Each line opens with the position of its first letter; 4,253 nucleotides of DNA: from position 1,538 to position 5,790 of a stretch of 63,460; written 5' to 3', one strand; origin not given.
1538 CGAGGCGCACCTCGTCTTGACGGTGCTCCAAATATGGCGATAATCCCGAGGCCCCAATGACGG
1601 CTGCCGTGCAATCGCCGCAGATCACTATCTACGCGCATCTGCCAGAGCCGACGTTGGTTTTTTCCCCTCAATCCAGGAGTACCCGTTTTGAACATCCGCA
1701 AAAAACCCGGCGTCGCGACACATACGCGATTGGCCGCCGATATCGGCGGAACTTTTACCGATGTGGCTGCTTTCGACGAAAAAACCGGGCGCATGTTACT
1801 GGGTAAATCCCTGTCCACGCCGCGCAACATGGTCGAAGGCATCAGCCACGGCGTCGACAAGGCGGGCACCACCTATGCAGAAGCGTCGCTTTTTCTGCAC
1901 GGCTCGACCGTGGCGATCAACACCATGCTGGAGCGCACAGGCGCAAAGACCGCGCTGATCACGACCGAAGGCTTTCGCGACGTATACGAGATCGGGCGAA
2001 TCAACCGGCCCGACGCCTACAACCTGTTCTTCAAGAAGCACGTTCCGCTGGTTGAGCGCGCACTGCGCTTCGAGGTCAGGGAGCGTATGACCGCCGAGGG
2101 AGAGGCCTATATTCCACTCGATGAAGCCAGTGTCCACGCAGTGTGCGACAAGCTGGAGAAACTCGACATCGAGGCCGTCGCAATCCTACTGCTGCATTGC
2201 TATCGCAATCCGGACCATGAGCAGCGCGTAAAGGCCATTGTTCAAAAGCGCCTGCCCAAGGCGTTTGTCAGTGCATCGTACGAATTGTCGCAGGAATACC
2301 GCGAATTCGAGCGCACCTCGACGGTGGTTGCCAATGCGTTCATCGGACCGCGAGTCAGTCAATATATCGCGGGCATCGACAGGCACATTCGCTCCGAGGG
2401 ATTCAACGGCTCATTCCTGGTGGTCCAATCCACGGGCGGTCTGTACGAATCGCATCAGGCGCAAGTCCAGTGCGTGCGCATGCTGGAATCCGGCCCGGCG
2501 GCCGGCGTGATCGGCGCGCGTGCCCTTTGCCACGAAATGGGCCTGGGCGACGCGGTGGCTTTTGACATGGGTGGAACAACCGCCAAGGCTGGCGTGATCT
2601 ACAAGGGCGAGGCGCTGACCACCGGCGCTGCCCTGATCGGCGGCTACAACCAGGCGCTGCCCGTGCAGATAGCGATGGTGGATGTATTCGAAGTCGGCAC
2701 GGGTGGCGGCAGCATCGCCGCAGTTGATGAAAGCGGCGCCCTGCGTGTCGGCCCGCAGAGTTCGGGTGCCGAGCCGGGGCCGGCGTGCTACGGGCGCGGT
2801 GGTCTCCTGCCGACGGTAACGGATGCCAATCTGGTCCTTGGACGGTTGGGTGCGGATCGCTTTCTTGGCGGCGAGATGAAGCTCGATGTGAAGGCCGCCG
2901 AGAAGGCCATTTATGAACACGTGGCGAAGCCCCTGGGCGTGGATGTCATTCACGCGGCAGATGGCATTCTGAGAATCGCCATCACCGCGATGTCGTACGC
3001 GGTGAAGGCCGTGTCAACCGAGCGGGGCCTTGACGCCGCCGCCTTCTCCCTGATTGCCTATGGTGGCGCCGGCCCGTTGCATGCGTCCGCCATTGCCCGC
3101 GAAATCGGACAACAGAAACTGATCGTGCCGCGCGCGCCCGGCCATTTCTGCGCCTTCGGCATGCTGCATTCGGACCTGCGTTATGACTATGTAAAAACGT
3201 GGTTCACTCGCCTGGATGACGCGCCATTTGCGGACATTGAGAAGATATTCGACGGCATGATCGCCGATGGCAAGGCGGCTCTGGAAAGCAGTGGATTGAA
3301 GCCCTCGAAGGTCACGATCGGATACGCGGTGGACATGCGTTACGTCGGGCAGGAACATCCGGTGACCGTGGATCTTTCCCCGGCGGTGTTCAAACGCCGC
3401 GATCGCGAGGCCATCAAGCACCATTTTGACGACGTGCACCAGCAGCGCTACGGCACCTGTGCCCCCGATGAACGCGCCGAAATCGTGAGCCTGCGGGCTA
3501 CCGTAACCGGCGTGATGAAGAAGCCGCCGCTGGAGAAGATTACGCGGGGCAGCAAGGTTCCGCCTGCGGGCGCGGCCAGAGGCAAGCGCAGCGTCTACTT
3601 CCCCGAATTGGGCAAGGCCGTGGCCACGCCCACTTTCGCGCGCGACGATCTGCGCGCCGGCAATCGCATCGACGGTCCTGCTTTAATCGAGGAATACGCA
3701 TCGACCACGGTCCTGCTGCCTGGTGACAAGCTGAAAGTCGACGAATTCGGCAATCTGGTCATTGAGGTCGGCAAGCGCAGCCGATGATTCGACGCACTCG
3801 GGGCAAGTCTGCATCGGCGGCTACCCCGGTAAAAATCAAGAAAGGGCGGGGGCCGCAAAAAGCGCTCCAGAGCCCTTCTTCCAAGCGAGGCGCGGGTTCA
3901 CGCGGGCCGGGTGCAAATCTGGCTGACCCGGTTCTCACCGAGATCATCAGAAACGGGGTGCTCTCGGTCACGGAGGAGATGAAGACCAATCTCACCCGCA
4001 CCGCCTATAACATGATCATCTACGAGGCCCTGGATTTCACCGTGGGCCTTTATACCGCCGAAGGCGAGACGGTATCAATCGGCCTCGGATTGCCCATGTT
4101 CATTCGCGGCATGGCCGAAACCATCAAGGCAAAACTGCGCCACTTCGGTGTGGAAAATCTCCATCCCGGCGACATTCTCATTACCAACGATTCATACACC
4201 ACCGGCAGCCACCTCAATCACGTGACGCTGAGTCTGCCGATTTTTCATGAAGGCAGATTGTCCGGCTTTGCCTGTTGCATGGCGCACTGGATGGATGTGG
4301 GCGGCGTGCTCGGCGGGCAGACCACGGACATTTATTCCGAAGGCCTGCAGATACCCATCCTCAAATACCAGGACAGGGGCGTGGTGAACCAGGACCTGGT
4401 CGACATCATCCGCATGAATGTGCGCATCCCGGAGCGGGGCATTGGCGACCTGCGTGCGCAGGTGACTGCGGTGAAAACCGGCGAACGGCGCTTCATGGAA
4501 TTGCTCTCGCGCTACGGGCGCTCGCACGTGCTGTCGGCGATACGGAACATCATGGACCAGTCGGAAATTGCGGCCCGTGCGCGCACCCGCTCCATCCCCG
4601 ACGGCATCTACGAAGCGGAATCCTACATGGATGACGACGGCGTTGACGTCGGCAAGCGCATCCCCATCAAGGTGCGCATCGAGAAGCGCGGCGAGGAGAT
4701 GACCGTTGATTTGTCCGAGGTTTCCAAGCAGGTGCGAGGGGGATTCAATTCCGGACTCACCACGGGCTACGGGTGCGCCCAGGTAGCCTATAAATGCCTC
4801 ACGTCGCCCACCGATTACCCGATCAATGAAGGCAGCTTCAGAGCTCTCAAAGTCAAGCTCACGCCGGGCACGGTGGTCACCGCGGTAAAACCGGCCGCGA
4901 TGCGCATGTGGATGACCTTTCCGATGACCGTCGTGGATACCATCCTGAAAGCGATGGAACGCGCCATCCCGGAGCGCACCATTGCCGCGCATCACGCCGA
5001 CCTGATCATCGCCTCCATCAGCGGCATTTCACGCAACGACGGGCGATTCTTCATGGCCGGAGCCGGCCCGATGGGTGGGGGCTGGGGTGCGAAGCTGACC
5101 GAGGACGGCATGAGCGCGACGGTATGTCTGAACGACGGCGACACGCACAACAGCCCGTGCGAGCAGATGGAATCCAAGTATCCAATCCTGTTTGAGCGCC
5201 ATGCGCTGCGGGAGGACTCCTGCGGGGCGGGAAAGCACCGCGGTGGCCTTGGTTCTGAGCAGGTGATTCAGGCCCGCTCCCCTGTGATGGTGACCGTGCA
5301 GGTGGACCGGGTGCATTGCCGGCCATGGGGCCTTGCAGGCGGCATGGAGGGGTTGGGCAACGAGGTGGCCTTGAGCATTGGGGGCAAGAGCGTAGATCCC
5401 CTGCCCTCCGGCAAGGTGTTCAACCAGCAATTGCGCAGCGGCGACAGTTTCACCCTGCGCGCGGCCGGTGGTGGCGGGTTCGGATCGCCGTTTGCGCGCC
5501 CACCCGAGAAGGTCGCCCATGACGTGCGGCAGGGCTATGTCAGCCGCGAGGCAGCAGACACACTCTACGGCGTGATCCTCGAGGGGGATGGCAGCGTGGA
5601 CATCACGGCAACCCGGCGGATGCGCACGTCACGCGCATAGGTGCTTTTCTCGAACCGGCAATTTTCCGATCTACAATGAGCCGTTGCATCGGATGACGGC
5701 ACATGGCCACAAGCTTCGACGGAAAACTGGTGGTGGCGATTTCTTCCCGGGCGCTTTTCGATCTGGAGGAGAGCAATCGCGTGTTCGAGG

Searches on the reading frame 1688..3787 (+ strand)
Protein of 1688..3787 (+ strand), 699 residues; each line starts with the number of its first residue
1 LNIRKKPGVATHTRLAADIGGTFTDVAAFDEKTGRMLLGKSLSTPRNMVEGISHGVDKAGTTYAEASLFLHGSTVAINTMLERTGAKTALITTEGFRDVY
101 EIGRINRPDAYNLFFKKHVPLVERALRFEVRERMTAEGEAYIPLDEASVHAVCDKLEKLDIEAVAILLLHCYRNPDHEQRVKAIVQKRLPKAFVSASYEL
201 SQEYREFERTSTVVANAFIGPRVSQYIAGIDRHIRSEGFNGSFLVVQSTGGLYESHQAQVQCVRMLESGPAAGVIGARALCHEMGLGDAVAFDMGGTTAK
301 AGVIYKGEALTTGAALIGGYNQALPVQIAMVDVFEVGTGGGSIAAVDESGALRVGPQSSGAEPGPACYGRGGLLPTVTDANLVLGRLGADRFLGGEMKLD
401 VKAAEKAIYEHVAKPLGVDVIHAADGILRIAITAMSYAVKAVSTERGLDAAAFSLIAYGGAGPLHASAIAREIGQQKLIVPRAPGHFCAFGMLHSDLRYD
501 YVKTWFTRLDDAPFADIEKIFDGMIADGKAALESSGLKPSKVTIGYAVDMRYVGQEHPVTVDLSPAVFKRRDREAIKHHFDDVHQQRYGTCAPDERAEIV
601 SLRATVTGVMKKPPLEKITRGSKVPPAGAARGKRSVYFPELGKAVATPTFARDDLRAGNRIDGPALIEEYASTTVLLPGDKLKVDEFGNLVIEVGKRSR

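Call 89: search_protein_families(library=pfam, proteins=[window:1688-3787:+], max_evalue=0.00001)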
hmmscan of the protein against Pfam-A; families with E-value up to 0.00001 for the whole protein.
window:1688-3787:+ (699 aa): 3 families
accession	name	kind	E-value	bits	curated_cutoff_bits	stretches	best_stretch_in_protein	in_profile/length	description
PF01968.24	Hydantoinase_A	-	1.1e-84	284.5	22.9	1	209-500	1-290/291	Hydantoinase/oxoprolinase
PF05378.19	Hydant_A_N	-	7e-47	159.9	25.2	1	14-188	1-175/176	Hydantoinase/oxoprolinase N-terminal region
PF19278.4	Hydant_A_C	-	4.3e-18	65.8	21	1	516-687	13-185/193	Hydantoinase/oxoprolinase C-terminal domain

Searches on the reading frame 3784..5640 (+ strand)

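Call 89: search_protein_families(library=pfam, proteins=[window:3784-5640:+], max_evalue=0.00001)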
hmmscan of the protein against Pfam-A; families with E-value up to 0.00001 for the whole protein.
window:3784-5640:+ (618 aa): 1 family
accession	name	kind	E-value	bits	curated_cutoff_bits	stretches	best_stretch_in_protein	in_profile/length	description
PF02538.19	Hydantoinase_B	-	6.3e-151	503.8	26.8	1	48-569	1-519/519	Hydantoinase B/oxoprolinase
